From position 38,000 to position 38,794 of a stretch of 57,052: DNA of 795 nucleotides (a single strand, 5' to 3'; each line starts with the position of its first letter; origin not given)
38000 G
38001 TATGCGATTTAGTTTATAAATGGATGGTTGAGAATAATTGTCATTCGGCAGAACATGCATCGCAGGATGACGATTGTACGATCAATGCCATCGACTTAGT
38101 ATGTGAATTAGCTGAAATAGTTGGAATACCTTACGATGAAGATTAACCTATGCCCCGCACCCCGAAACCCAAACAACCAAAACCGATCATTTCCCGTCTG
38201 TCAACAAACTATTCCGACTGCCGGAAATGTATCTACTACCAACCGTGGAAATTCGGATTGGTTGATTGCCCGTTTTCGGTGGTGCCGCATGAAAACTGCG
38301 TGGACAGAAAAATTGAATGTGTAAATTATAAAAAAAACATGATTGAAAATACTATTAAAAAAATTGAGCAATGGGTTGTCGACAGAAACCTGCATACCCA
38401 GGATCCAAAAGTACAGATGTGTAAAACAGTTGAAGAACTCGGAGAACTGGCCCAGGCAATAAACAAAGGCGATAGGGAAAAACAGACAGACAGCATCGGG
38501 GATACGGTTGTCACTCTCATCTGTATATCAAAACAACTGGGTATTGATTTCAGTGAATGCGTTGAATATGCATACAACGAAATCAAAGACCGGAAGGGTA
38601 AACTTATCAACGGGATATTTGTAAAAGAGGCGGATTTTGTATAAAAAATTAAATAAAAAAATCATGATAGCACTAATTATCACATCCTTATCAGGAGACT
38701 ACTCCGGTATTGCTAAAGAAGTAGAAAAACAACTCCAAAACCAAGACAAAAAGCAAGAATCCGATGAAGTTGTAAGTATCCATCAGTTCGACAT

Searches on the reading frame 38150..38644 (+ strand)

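Call 20: search_protein_families(library=pfam, proteins=[window:38150-38644:+], max_evalue=0.01)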
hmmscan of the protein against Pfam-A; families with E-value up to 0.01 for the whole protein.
window:38150-38644:+ (164 aa): 3 families
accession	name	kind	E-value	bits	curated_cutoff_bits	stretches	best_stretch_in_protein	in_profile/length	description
PF03819.22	MazG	-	5.9e-07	30.1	22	1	88-149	5-70/74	MazG nucleotide pyrophosphohydrolase domain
PF01503.22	PRA-PH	-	1.3e-05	25.9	21.3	1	64-139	7-80/86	Phosphoribosyl-ATP pyrophosphohydrolase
PF12643.12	MazG-like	-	0.00051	20.7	27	1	94-142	16-63/85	MazG-like family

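Call 21: search_protein_families(library=phrogs, proteins=[window:38150-38644:+], max_evalue=0.001)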
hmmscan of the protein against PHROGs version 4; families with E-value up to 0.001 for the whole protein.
window:38150-38644:+ (164 aa): 12 families
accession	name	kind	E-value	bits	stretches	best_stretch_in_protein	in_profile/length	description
phrog_1992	-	other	8e-42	144.8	2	58-134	85-162/293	MazG-like pyrophosphatase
phrog_715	-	other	1.8e-34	119.7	1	62-163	3-119/123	MazG-like pyrophosphatase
phrog_1994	-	DNA, RNA and nucleotide metabolism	3.2e-33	116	1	60-162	61-169/170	DNA binding protein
phrog_14652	-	DNA, RNA and nucleotide metabolism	2.9e-26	93.5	1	63-163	159-259/261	DNA binding protein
phrog_28554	-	other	2.4e-23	84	1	62-163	132-234/236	MazG-like pyrophosphatase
phrog_7855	-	other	5.5e-19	69.9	2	127-163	253-290/291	mazG nucleotide pyrophosphohydrolase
phrog_14932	-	DNA, RNA and nucleotide metabolism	4.8e-11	43.1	1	144-163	15-34/35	DNA binding protein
phrog_31057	-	unknown function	4e-09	37.1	1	67-130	134-197/309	-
phrog_2245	-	other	2.3e-05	25.3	1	57-112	106-160/218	nucleoside triphosphate pyrophosphohydrolase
phrog_671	-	other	0.00016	21.3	1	60-137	530-616/678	nucleotide pyrophosphohydrolase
phrog_26883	-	unknown function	0.00049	20.7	1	70-153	82-165/190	-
phrog_5164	-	unknown function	0.00063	20.9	0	87-152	14-82/91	-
